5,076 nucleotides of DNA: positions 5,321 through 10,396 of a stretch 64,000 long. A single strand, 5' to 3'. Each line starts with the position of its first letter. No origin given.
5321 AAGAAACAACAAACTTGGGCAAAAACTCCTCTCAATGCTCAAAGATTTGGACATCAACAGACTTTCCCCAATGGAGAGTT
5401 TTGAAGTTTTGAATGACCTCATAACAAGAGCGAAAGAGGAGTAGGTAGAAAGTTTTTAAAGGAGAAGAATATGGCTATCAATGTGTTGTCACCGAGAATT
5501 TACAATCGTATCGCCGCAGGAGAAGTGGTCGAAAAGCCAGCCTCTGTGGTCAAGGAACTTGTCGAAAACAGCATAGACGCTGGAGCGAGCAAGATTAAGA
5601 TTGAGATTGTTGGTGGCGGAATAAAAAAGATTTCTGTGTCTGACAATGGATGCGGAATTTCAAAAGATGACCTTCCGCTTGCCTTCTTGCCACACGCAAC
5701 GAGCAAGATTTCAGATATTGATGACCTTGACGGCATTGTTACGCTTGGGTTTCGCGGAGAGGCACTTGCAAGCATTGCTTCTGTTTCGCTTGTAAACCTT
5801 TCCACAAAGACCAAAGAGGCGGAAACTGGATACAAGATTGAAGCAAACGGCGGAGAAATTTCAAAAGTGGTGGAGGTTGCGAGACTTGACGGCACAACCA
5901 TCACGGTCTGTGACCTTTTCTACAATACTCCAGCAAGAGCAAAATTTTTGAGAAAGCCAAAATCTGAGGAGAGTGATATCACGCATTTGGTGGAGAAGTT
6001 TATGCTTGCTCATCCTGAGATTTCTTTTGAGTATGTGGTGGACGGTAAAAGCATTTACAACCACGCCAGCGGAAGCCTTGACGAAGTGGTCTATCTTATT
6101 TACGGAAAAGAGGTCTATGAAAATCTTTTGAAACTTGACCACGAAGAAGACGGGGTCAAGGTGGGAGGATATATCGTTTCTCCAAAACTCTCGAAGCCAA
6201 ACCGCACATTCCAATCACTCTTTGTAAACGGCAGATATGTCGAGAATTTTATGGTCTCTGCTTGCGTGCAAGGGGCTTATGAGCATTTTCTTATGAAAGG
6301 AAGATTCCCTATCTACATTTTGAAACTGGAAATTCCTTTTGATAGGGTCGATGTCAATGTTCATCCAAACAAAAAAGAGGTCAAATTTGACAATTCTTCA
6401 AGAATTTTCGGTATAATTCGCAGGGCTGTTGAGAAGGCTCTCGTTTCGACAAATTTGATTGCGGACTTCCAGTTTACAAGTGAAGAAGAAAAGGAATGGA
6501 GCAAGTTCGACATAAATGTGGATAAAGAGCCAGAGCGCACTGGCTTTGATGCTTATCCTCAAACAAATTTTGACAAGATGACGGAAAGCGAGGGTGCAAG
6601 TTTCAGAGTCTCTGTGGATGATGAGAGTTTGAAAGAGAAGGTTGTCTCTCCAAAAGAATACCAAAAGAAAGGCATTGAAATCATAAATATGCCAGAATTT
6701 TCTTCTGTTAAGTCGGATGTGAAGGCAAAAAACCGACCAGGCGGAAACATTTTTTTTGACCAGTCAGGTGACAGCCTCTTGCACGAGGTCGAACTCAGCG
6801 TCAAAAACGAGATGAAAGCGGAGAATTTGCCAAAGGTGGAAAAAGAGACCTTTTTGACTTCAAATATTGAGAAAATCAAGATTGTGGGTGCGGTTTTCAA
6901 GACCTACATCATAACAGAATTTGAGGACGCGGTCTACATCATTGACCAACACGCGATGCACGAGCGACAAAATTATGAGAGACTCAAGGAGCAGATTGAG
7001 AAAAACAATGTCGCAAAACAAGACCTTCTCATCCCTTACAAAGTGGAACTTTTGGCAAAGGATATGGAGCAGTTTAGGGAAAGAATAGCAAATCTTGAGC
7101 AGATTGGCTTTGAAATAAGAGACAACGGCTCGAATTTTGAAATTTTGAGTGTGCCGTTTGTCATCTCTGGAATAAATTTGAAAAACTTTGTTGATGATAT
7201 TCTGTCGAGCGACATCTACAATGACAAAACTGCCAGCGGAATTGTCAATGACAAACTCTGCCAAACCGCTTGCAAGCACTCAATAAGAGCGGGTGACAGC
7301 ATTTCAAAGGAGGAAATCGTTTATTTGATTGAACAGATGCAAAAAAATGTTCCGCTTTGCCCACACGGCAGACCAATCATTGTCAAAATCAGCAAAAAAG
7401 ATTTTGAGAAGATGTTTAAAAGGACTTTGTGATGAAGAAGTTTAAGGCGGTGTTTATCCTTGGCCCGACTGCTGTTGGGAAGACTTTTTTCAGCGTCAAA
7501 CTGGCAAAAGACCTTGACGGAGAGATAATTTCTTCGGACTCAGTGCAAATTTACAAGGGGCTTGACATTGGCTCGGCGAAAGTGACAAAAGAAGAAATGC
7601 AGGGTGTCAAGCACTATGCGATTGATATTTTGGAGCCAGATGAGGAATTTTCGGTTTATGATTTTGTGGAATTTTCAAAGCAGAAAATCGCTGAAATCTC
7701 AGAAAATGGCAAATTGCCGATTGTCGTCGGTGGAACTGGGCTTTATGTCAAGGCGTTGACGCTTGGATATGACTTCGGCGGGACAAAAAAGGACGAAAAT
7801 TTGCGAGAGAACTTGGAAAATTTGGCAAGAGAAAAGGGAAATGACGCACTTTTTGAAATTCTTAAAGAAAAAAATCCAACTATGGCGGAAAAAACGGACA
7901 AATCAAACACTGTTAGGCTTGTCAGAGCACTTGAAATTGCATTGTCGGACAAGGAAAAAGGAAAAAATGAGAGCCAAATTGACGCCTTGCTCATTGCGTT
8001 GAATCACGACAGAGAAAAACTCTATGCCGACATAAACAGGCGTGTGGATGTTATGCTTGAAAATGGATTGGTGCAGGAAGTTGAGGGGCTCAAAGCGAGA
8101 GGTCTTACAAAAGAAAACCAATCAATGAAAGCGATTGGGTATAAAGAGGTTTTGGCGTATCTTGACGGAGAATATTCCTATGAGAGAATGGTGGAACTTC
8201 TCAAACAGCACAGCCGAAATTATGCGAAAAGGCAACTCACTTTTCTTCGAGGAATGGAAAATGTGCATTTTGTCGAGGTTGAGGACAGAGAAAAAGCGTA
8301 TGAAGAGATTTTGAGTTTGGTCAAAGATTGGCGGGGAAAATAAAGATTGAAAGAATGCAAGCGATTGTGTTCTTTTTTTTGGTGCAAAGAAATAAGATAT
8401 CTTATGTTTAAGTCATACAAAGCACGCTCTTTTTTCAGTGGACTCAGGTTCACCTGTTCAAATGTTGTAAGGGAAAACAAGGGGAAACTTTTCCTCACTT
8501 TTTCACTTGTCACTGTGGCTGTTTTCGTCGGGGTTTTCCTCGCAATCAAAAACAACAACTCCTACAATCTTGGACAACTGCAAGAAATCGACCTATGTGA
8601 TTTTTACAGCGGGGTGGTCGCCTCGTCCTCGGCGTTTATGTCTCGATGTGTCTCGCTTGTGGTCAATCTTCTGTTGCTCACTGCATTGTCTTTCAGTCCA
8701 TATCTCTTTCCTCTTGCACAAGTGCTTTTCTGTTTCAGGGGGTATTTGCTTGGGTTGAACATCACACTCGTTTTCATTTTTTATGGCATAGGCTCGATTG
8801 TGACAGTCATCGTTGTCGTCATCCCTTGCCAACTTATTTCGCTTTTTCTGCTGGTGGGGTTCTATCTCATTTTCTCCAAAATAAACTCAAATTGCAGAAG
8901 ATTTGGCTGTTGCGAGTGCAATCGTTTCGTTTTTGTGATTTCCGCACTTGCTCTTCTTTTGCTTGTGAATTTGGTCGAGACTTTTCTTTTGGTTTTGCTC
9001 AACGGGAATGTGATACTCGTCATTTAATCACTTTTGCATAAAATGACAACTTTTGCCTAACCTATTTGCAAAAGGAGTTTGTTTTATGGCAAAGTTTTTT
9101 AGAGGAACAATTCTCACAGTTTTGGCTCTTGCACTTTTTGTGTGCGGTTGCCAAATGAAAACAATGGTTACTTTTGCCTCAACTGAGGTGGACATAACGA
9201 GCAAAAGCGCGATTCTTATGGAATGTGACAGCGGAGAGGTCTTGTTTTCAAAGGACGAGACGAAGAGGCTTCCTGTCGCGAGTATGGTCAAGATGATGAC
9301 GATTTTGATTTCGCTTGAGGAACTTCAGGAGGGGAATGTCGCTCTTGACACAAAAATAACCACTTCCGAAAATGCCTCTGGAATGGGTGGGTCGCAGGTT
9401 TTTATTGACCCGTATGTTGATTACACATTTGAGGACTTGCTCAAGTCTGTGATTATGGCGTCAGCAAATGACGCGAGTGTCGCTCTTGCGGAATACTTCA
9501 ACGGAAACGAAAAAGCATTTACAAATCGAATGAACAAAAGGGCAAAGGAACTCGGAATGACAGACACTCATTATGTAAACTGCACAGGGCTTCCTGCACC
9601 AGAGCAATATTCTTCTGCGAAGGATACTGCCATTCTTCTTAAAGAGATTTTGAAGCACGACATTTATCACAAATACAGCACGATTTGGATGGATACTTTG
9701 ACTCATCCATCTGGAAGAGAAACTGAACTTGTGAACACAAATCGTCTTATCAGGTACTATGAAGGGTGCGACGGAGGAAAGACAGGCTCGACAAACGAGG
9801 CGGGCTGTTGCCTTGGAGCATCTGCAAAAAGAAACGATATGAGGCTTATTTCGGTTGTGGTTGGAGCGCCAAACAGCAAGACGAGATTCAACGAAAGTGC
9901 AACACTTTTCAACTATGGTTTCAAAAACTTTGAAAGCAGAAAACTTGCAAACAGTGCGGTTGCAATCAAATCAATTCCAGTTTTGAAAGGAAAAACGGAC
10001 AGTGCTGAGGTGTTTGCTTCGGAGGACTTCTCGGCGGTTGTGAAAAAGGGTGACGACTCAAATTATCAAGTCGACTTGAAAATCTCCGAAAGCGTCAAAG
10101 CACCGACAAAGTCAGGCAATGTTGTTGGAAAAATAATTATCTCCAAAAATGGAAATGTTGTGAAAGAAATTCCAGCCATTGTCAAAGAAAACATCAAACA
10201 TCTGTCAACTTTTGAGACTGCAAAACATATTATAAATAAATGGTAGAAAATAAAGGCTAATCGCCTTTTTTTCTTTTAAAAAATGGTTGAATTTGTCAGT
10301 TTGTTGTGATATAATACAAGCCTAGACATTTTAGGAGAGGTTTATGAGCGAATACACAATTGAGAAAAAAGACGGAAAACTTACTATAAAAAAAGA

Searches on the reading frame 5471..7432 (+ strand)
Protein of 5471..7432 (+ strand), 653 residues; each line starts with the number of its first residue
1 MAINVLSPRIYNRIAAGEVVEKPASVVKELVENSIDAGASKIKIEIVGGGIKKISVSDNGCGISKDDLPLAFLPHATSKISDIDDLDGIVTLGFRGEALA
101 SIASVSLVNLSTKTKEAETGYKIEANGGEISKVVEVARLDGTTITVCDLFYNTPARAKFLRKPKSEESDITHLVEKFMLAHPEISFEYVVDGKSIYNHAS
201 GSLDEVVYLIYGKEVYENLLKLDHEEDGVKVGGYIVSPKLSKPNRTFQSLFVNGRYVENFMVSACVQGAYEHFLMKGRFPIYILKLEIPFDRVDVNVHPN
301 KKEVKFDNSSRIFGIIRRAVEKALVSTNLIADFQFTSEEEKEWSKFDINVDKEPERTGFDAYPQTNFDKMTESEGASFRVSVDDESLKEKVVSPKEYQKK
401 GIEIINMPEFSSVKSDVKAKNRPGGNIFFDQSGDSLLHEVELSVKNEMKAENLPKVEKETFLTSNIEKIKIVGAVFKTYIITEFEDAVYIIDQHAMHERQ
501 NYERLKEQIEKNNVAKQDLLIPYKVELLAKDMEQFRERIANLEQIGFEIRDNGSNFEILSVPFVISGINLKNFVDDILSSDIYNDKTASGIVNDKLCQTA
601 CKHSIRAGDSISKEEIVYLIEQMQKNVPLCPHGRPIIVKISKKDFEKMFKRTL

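Call 77: search_protein_families(library=pfam, max_evalue=0.00001, proteins=[window:5471-7432:+])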
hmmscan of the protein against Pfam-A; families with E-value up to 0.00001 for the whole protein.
window:5471-7432:+ (653 aa): 4 families
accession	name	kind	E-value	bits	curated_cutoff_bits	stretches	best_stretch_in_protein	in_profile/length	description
PF01119.25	DNA_mis_repair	-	7.9e-37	126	26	1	209-324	3-118/119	DNA mismatch repair protein, C-terminal domain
PF08676.16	MutL_C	-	6.7e-31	107.3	25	1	473-610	2-141/142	MutL C terminal dimerisation domain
PF13589.12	HATPase_c_3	-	9.4e-12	45.6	25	1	24-126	4-106/137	Histidine kinase-, DNA gyrase B-, and HSP90-like ATPase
PF02518.31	HATPase_c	-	3.8e-09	37.4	26.4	1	24-77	7-63/111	Histidine kinase-, DNA gyrase B-, and HSP90-like ATPase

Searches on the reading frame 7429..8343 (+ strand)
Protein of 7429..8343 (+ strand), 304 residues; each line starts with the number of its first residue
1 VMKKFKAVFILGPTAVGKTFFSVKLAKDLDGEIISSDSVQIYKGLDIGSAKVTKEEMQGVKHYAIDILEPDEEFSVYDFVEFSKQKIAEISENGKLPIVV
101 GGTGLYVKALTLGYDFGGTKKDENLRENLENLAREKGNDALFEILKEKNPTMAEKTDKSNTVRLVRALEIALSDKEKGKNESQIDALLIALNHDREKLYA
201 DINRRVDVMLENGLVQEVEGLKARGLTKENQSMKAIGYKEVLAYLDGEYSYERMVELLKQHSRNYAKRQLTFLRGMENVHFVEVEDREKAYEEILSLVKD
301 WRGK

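Call 73: search_protein_families(library=pfam, max_evalue=0.00001, proteins=[window:7429-8343:+])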
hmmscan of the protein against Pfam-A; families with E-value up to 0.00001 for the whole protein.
window:7429-8343:+ (304 aa): 2 families
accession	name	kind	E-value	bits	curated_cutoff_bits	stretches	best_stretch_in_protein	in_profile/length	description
PF01715.23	IPPT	-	1.6e-81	274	23.6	1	40-275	1-242/243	IPP transferase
PF01745.22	IPT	-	1.1e-09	38.5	20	1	8-62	4-58/233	Isopentenyl transferase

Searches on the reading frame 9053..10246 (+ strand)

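Call 73: search_protein_families(library=pfam, max_evalue=0.00001, proteins=[window:9053-10246:+])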
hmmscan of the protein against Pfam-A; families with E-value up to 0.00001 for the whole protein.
window:9053-10246:+ (397 aa): 3 families
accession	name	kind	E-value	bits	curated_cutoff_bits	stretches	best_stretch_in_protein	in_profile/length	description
PF00768.25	Peptidase_S11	-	1.3e-69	234.7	27.6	1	42-273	4-238/239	D-alanyl-D-alanine carboxypeptidase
PF07943.18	PBP5_C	-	5.6e-17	62.1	21.2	1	293-382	1-90/91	Penicillin-binding protein 5, C-terminal domain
PF13354.11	Beta-lactamase2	-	7.5e-16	58.6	22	1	57-213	6-160/214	Beta-lactamase enzyme family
